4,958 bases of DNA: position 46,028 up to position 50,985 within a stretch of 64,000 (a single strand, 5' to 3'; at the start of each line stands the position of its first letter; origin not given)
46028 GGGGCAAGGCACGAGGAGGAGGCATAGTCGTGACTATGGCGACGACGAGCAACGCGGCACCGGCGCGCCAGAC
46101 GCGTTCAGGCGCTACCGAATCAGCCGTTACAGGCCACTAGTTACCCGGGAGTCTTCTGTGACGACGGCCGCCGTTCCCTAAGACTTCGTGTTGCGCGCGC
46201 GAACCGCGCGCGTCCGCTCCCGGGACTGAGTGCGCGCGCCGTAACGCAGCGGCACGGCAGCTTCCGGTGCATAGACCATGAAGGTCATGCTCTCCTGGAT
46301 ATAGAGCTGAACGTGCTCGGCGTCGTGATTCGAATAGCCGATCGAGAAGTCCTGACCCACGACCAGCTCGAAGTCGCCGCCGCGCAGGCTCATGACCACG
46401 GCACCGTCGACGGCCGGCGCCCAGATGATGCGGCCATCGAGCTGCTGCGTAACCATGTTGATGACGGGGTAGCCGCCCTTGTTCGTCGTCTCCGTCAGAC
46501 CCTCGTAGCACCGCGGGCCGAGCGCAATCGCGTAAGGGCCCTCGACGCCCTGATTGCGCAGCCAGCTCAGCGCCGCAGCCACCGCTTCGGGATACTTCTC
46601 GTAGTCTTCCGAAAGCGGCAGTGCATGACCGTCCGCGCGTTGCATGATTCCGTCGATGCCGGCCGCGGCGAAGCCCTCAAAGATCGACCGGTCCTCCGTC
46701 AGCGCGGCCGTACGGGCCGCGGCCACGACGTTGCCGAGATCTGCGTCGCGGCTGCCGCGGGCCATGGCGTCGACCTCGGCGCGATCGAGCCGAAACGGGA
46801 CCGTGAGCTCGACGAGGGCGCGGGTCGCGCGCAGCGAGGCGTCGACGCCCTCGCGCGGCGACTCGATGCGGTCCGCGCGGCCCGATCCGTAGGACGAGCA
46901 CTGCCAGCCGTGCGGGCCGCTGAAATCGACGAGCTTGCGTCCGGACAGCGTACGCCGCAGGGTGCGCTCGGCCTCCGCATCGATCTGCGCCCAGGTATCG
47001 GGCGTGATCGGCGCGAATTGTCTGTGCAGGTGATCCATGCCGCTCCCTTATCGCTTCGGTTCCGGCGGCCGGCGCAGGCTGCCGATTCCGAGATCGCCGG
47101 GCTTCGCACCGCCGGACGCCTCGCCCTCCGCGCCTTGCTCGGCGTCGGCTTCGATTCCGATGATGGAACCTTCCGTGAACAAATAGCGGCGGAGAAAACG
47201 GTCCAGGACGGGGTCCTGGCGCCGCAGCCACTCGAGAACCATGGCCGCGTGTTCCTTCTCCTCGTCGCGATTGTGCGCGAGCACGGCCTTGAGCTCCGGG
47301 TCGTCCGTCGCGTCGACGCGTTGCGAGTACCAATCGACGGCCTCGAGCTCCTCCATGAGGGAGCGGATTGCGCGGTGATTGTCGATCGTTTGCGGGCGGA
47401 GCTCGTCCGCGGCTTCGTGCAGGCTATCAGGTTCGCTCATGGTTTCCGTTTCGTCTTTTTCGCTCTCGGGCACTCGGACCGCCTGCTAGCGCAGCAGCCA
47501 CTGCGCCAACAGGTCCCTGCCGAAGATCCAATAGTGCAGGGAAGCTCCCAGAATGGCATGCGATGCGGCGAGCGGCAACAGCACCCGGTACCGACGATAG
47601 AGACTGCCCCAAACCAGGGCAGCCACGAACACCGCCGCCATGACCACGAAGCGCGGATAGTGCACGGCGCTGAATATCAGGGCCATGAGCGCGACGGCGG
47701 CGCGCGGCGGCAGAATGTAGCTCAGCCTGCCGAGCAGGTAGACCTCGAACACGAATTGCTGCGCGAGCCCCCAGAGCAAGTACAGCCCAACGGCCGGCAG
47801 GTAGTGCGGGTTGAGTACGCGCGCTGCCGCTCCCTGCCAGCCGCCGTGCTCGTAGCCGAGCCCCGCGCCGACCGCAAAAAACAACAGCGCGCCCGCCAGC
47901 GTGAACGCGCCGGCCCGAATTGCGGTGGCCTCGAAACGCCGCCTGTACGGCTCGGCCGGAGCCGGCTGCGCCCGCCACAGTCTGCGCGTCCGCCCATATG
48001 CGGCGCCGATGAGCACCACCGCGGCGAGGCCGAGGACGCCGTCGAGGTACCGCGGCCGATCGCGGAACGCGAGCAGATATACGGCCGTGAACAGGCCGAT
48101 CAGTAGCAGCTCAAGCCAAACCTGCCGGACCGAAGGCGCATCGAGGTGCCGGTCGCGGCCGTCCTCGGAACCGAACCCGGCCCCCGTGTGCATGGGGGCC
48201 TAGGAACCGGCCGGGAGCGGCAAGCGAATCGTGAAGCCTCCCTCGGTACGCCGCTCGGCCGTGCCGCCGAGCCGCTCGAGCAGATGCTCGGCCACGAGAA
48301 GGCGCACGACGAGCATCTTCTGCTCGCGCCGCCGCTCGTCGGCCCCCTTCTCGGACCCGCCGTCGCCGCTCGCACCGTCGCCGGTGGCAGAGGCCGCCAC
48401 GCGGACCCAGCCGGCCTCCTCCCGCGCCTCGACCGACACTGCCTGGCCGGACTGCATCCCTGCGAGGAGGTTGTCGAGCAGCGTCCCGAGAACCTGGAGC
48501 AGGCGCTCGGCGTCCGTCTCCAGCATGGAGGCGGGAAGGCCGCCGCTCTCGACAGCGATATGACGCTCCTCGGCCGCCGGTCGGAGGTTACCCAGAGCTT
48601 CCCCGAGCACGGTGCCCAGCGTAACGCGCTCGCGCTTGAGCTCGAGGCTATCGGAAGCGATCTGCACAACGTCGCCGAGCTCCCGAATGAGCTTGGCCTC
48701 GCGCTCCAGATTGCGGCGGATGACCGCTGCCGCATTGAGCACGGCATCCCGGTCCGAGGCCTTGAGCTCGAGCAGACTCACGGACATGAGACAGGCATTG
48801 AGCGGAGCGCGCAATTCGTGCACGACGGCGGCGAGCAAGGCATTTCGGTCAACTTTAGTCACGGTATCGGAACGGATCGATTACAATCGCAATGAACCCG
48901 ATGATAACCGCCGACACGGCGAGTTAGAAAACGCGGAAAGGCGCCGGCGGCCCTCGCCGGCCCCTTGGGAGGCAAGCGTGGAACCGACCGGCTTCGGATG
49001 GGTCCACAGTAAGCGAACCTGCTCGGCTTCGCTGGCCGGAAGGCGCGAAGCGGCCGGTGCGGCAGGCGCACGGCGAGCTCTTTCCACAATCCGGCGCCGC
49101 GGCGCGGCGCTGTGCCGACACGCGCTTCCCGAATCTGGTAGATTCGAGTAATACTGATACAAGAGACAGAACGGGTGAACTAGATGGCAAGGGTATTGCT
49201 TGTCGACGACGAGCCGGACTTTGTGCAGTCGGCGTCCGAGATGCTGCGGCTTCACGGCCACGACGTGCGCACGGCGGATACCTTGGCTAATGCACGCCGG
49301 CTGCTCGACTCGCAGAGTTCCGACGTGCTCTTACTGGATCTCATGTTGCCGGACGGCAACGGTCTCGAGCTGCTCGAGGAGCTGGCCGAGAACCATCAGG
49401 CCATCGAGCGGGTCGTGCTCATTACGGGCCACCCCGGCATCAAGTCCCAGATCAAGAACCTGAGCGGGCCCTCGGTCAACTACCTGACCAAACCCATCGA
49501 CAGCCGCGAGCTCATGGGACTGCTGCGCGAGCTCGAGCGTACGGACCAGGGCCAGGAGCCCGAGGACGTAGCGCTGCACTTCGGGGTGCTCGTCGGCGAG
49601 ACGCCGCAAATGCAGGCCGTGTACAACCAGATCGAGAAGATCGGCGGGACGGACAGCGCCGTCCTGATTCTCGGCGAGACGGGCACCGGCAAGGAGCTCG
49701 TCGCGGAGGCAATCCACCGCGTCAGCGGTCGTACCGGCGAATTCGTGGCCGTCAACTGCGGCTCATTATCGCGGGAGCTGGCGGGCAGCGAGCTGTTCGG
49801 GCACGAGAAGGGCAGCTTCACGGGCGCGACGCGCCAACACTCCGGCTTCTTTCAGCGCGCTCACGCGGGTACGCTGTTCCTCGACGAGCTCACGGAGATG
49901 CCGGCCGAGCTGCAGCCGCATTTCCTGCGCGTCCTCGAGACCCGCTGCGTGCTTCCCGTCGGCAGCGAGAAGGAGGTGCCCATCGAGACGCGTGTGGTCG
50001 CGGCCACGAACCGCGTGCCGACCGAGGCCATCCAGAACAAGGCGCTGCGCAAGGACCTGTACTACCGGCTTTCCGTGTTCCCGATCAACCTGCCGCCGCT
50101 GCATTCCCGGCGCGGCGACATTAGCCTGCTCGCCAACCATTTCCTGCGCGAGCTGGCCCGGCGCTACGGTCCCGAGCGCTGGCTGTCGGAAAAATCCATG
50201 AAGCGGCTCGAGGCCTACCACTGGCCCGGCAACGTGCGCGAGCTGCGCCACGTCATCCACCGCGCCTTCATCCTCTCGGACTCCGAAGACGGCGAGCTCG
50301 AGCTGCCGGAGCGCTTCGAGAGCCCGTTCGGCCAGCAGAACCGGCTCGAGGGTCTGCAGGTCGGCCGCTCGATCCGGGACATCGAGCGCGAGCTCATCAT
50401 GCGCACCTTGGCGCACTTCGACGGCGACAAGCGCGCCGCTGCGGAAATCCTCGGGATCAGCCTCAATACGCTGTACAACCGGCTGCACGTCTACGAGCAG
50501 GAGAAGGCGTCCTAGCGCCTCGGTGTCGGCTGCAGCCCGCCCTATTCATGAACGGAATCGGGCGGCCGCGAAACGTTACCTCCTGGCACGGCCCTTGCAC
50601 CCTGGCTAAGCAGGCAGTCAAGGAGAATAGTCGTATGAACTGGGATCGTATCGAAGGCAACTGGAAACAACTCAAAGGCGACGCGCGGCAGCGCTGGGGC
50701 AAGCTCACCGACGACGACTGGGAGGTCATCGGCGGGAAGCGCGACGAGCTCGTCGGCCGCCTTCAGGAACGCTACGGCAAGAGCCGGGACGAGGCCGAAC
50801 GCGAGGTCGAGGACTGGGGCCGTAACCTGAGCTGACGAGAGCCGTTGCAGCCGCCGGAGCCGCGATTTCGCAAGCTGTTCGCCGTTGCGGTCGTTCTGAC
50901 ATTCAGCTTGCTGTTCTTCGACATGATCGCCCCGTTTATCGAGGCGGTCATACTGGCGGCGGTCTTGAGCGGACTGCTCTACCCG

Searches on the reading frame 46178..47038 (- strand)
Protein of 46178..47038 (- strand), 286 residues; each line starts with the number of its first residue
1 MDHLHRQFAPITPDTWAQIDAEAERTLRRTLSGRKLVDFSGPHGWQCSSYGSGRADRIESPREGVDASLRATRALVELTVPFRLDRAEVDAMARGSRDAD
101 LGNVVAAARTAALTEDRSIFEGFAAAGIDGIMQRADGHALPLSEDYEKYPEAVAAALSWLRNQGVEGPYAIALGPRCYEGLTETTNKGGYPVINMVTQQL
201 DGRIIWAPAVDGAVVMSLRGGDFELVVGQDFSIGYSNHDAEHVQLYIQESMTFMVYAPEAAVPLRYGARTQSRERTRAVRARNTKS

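Call 9: search_protein_families(library=ncbifam, proteins=[window:46178-47038:-])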
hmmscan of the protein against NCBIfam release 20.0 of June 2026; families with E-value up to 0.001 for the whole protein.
window:46178-47038:- (286 aa): 1 family
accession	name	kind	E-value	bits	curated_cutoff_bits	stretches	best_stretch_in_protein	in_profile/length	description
NF041155.2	encap_f1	equivalog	5.4e-94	314.4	100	1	4-264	1-261/261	family 1 encapsulin nanocompartment shell protein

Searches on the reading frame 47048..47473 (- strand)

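Call 9: search_protein_families(library=ncbifam, proteins=[window:47048-47473:-])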
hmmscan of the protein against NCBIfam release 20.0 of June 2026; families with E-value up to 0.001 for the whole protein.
window:47048-47473:- (141 aa): 3 families
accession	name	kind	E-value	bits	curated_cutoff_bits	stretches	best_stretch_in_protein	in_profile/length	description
TIGR04535.1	ferrit_encaps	subfamily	1.5e-43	147.4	125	1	19-134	2-114/114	encapsulin-associated ferritin-like protein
NF058679.1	EncB_fam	subfamily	6.1e-26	90.7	90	1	18-133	8-117/117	encapsulin nanocompartment ferritin-likeEncB family encapsulin nanocompartment ferritin-like cargo protein cargo protein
NF058678.1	EncB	exception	6.6e-06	26.4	210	1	31-91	11-71/160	encapsulin nanocompartment ferritin-like cargo protein EncB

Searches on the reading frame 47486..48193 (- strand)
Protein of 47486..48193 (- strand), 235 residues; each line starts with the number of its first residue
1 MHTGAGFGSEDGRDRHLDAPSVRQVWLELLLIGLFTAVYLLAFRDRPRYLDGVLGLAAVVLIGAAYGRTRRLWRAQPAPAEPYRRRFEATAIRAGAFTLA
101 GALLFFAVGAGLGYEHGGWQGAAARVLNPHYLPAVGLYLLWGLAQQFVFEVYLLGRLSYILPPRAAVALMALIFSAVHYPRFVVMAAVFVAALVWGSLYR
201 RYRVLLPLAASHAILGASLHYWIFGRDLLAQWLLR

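Call 9: search_protein_families(library=ncbifam, proteins=[window:47486-48193:-])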
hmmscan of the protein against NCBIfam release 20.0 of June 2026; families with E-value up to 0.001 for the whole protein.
window:47486-48193:- (235 aa): 0 families

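Call 13: search_protein_families(library=pfam, proteins=[window:47486-48193:-], max_evalue=0.01)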
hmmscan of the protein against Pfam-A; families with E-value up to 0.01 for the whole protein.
window:47486-48193:- (235 aa): 1 family
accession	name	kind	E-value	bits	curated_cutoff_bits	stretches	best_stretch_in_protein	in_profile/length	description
PF02517.21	Rce1-like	-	1.2e-08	35.5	22.4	1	133-215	7-90/93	Type II CAAX prenyl endopeptidase Rce1-like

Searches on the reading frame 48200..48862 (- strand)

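Call 9: search_protein_families(library=ncbifam, proteins=[window:48200-48862:-])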
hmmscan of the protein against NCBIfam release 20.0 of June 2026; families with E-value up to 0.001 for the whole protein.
window:48200-48862:- (220 aa): 32 families (the best 25 are shown)
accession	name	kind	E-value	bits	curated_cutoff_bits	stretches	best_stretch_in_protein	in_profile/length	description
NF041880.1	EPS_EpsF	equivalog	1.3e-19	70.1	900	1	8-164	276-432/492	response regulator EpsF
NF007793.0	PRK10490.1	equivalog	3.9e-17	61.6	1123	1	6-216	664-880/895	two-component system sensor histidine kinase KdpD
NF046044.1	PnpS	equivalog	4.2e-14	52.3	400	1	7-163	171-328/390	two-component system histidine kinase PnpS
NF006800.0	PRK09303.1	equivalog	9.1e-14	51.2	342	1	7-164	152-317/383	histidine kinase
NF012163.2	BaeS_SmeS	equivalog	2.2e-13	50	500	1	5-164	239-396/457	sensor histidine kinase efflux regulator BaeS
TIGR02966.1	phoR_proteo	equivalog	2.5e-12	46.5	334.2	1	6-164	114-273/333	phosphate regulon sensor histidine kinase PhoR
NF008312.0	PRK11100.1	equivalog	3e-10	39.5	356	1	12-163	262-412/477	two-component system sensor histidine kinase CreC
NF041832.1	near_NosP_CTERM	subfamily_domain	5e-10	39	400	1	7-167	8-166/370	NahK/ErcS family hybrid sensor histidine kinase/response regulator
NF033091.0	HK_VanS_ACDEFG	equivalog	5.3e-09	35.6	400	1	5-162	73-231/293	vancomycin resistance histidine kinase VanS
NF007688.0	PRK10364.1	equivalog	1.5e-08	33.9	479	1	9-165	243-396/460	two-component system sensor histidine kinase ZraS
NF033092.0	HK_WalK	equivalog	1.8e-08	33.5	725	1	5-163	371-531/594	cell wall metabolism sensor histidine kinase WalK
NF011874.0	PRK15347.1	equivalog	1.9e-08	32.8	852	1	10-163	402-555/921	two component system sensor kinase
NF007837.0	PRK10549.1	equivalog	2.7e-08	33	603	1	6-157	240-389/466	envelope stress sensor histidine kinase BaeS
TIGR01386.1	cztS_silS_copS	subfamily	7.4e-07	28.5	292.55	1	11-163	246-396/457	heavy metal sensor histidine kinase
NF040691.1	MtrAB_MtrB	equivalog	1.5e-06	27.5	450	1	12-163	277-429/507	MtrAB system histidine kinase MtrB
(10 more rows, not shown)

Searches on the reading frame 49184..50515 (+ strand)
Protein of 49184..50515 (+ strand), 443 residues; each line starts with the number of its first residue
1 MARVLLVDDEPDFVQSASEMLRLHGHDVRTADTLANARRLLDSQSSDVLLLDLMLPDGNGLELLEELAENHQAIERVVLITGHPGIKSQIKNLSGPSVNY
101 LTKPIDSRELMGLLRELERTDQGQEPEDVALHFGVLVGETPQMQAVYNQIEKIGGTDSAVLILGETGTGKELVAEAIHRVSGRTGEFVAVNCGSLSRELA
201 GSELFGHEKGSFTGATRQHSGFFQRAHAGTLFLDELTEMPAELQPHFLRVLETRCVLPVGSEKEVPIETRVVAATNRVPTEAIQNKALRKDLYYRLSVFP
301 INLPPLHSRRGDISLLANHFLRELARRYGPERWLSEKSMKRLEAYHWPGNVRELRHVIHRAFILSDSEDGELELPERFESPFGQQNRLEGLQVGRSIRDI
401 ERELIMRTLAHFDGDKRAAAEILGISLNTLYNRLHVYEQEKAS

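Call 9: search_protein_families(library=ncbifam, proteins=[window:49184-50515:+])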
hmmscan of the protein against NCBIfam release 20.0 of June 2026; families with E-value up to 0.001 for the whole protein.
window:49184-50515:+ (443 aa): 98 families (the best 25 are shown)
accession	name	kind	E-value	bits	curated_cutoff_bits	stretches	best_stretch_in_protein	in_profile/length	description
TIGR01818.1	ntrC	equivalog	2.1e-96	323.6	558.6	1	4-366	1-368/463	nitrogen regulation protein NR(I)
TIGR02915.1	PEP_resp_reg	equivalog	2.7e-90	303.4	502.6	1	5-437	2-442/445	PEP-CTERM-box response regulator transcription factor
NF008469.0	PRK11361.1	equivalog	3.2e-90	303.1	714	1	2-440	5-457/461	acetoacetate metabolism transcriptional regulator AtoC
NF041552.1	TF_PrdR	equivalog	1.4e-88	297.7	795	1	132-438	265-577/577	sigma-54 dependent transcriptional regulator PrdR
NF011695.0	PRK15115.1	equivalog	7.3e-85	285.4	763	1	2-367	7-370/445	two-component system response regulator GlrR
NF003451.0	PRK05022.1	equivalog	1.6e-84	284.5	476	1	127-426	183-497/512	nitric oxide reductase transcriptional regulator NorR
NF041946.1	LuxO_transreg_Vib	equivalog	3.9e-82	276.5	800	1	26-436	21-459/463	quorum-sensing sigma-54 dependent transcriptional regulator LuxO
NF050807.1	TransRegFlbDCaul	equivalog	2.3e-81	274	750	1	4-440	3-441/454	sigma-54-dependent transcriptional regulator FlbD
TIGR01817.1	nifA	equivalog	3.6e-81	273.5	528.85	1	122-368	184-431/534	nif-specific transcriptional activator NifA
NF038308.1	RNA_repair_RtcR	equivalog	1.5e-80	271.5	650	1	119-431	165-505/530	RNA repair transcriptional activator RtcR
NF051870.1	NAssimRespRegNtrX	equivalog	7.4e-80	269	600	1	2-434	2-447/452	nitrogen assimilation response regulator NtrX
TIGR02329.1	propionate_PrpR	equivalog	6e-79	266.1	499.2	1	134-435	212-525/526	propionate catabolism operon regulatory protein PrpR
NF007689.0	PRK10365.1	equivalog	6.5e-78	262.5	760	1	4-434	8-439/441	sigma-54-dependent response regulator transcription factor ZraR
NF011953.0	PRK15424.1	equivalog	5.5e-77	259.6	703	1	124-438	209-535/538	propionate catabolism operon regulatory protein PrpR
NF008176.1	PRK10923.1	equivalog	5.1e-75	252.8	620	1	4-360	6-366/469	nitrogen regulation protein NR(I)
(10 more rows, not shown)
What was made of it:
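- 49184..50515 (+): The only bEBP gene in the window (receiver domain, sigma-54 AAA+ domain with a GSFTGA loop, and HTH). NCBIfam NtrC 324 bits and PrsR 303 bits, both below their cut-offs (call 9).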

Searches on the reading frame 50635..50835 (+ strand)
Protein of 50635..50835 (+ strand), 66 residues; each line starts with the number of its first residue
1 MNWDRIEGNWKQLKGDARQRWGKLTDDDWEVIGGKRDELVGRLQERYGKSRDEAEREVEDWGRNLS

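Call 13: search_protein_families(library=pfam, proteins=[window:50635-50835:+], max_evalue=0.01)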
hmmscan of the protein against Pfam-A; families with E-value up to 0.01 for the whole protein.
window:50635-50835:+ (66 aa): 2 families
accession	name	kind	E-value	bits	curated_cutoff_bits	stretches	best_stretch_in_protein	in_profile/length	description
PF05532.17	CsbD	-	5.1e-19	68.3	40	1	4-56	1-53/53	CsbD-like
PF05402.18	PqqD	-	0.00065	20.4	23.4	1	29-61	23-57/67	Coenzyme PQQ synthesis protein D (PqqD)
